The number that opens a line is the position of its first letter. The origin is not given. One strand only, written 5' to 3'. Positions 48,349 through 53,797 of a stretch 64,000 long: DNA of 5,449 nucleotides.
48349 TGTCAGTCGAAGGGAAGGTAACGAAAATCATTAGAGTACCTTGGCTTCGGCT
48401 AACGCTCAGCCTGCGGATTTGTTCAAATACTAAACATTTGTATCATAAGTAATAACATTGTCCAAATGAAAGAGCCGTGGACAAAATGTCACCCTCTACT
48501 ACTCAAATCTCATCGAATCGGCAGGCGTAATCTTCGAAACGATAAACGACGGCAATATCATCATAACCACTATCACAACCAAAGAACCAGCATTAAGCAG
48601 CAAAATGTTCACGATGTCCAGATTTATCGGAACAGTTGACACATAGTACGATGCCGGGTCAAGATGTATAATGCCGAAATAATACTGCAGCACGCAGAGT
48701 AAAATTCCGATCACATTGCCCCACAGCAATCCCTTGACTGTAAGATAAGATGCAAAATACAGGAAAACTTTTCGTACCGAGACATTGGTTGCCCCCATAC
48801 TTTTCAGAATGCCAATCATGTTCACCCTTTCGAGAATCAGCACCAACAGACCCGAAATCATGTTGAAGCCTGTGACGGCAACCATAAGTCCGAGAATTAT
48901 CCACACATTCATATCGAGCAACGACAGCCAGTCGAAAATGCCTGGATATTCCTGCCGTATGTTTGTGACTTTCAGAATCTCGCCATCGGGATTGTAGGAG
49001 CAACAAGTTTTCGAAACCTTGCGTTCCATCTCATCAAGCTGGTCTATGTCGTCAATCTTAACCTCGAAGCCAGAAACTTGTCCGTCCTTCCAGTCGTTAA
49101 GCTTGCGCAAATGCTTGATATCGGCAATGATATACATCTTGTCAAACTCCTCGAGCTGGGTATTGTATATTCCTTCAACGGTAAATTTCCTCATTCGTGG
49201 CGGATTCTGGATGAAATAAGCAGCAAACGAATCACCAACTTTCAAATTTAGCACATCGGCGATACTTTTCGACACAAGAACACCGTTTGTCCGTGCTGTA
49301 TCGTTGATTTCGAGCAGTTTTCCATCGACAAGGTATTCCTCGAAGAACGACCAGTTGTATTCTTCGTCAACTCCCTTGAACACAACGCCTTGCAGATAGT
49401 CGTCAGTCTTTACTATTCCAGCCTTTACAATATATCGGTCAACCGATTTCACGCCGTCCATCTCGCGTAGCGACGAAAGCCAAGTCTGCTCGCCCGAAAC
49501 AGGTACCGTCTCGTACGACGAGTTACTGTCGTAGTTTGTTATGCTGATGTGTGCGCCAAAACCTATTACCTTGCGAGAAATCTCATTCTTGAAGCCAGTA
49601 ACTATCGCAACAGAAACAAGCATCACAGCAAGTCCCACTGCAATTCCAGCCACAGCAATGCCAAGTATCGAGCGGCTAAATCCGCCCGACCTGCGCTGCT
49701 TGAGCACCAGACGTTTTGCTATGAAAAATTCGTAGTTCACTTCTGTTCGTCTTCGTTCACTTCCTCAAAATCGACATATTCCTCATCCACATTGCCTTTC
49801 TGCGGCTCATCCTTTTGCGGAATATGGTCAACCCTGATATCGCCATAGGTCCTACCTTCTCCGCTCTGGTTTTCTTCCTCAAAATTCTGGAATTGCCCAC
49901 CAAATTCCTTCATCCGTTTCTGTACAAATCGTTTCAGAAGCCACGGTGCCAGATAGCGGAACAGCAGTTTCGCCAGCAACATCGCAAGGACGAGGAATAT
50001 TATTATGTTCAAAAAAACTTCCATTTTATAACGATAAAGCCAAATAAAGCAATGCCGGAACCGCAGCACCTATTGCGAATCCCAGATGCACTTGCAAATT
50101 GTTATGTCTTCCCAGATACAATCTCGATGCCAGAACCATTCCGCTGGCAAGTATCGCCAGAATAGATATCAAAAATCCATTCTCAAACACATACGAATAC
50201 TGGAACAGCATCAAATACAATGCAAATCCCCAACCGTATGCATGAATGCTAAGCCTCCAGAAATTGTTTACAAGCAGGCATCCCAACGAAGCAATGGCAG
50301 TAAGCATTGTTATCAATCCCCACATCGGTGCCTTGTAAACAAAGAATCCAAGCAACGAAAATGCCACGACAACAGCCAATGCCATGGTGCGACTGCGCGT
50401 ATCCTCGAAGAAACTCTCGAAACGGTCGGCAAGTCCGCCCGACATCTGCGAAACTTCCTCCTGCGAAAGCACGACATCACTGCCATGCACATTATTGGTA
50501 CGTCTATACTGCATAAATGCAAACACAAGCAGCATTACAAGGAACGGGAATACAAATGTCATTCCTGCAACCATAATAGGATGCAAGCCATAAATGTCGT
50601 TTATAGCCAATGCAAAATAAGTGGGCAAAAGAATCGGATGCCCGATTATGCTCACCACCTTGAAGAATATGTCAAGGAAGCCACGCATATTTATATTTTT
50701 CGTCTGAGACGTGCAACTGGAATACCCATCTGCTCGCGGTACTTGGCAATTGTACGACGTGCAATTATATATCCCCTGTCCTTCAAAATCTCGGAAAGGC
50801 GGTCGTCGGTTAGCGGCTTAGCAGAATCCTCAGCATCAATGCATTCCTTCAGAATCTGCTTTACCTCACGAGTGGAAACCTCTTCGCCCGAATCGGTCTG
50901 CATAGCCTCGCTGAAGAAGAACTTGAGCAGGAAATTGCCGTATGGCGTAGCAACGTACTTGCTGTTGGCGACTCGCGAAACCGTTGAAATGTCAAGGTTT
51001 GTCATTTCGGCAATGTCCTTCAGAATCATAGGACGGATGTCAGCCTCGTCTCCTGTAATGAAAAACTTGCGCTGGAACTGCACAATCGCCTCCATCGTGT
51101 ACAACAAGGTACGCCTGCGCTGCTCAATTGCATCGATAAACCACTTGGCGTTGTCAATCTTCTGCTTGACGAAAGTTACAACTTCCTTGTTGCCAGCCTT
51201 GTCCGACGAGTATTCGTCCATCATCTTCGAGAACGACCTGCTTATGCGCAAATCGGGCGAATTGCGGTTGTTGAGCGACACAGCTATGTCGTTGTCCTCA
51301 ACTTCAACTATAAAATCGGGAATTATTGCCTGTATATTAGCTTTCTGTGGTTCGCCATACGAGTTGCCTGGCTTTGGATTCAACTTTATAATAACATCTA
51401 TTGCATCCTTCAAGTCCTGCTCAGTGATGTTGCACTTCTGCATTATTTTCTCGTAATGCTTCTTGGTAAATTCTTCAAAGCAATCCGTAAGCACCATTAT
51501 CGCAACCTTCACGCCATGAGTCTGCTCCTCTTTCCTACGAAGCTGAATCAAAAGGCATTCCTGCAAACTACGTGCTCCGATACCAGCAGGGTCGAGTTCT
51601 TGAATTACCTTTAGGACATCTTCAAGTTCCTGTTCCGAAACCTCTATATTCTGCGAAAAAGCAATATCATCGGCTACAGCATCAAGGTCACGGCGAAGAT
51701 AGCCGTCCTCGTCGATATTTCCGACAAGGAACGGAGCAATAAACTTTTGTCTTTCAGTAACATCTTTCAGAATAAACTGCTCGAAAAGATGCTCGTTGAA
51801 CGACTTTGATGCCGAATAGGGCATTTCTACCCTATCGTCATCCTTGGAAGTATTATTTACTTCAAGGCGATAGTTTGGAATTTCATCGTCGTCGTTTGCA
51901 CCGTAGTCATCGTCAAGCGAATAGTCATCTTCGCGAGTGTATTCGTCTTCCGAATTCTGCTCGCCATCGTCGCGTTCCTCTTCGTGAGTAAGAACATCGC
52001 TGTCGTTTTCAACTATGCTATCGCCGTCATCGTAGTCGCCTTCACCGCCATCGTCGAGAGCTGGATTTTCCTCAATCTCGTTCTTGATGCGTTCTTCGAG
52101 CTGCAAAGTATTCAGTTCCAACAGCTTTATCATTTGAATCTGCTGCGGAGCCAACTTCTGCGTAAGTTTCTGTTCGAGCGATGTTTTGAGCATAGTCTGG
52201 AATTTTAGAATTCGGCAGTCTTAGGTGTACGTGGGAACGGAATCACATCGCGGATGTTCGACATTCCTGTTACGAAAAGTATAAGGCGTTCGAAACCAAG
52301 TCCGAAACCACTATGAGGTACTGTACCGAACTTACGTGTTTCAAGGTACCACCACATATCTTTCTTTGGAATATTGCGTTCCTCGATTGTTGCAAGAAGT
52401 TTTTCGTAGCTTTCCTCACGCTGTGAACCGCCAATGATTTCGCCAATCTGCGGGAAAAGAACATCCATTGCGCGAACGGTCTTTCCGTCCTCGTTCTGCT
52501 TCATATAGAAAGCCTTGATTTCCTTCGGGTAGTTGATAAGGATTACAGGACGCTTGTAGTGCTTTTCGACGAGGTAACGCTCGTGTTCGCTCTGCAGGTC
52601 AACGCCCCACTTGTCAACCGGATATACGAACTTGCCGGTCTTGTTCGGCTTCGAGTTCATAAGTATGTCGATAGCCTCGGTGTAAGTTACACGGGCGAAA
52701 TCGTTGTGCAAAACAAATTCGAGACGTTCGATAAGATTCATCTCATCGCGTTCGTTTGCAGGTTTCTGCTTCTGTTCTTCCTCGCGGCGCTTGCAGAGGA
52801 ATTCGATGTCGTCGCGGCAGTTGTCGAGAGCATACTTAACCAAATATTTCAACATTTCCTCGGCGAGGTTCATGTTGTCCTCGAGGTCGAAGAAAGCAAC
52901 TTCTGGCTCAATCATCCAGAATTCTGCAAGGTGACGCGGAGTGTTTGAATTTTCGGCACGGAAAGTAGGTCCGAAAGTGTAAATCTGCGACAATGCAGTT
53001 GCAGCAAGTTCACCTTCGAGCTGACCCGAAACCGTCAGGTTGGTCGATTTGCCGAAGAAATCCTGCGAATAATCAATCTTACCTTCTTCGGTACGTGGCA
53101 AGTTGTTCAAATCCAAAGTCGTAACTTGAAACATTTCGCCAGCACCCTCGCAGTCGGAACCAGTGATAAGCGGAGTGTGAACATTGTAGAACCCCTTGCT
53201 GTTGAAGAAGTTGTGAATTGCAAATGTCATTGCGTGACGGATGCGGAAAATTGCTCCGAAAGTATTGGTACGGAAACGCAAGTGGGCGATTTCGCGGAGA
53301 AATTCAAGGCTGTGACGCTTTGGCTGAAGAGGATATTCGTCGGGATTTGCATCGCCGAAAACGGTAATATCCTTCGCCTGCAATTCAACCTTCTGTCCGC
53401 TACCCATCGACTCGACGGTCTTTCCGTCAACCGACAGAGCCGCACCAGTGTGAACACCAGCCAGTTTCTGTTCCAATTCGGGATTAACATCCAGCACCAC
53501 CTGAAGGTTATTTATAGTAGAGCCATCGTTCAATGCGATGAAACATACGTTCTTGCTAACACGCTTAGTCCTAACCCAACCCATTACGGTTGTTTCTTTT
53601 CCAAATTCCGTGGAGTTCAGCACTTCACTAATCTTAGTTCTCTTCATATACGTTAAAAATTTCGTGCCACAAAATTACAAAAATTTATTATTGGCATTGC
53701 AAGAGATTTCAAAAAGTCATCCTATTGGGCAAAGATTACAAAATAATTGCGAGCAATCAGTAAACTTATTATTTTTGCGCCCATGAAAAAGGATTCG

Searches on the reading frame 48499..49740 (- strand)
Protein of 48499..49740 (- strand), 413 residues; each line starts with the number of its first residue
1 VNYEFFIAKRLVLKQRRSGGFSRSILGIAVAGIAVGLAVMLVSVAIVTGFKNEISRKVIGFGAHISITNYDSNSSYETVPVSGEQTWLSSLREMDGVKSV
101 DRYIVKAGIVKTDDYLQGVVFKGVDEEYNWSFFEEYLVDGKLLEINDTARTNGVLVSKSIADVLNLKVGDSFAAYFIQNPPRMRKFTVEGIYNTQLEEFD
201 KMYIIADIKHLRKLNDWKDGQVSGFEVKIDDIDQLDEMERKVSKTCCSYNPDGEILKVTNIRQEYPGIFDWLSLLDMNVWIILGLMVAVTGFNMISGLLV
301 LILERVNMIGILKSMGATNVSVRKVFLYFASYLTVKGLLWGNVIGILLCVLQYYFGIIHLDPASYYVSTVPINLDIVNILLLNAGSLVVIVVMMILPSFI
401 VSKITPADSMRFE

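Call 12: search_protein_families(library=pfam, proteins=[window:48499-49740:-], max_evalue=0.001)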
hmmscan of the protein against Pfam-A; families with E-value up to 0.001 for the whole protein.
window:48499-49740:- (413 aa): 2 families
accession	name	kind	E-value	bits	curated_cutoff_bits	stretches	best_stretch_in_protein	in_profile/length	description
PF12704.14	MacB_PCD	-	7.4e-13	49.7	27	1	28-243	3-205/207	MacB-like periplasmic core domain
PF02687.27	FtsX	-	2e-12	47.7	25.5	1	281-406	2-120/120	FtsX-like permease C-terminal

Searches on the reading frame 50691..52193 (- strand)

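Call 12: search_protein_families(library=pfam, proteins=[window:50691-52193:-], max_evalue=0.001)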
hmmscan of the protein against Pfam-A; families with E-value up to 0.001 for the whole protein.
window:50691-52193:- (500 aa): 3 families
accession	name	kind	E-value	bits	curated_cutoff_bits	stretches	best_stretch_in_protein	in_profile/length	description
PF04963.19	Sigma54_CBD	-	5.1e-59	199.6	22.9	1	127-320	7-184/185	Sigma-54 factor, core binding domain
PF04552.19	Sigma54_DBD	-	1e-50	172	22.8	1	340-499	2-160/160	Sigma-54, DNA binding domain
PF00309.25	Sigma54_AID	-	3.9e-13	49.5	23.8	1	5-47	3-45/46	Sigma-54 factor, Activator interacting domain (AID)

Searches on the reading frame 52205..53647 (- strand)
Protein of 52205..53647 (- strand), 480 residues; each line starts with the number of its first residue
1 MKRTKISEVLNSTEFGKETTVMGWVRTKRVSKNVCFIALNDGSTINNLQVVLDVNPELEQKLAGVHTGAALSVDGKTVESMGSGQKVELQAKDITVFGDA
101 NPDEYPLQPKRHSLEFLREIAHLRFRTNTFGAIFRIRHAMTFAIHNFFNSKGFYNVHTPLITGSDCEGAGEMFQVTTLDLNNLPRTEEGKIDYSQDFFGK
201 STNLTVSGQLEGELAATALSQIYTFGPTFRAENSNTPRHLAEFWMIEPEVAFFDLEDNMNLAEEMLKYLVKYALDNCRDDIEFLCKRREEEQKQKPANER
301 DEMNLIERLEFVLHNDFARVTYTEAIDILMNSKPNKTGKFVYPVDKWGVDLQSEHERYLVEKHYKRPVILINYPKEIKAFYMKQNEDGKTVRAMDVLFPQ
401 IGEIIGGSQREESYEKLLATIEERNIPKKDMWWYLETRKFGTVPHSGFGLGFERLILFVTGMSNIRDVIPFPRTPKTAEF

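Call 12: search_protein_families(library=pfam, proteins=[window:52205-53647:-], max_evalue=0.001)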
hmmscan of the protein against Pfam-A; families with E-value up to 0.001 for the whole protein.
window:52205-53647:- (480 aa): 2 families
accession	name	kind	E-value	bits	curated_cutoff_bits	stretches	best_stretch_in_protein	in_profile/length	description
PF00152.25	tRNA-synt_2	-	1.5e-67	228.3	25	1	119-474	7-307/308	tRNA synthetases class II (D, K and N)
PF01336.31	tRNA_anti-codon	-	3.8e-10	40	27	1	20-96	2-74/75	OB-fold nucleic acid binding domain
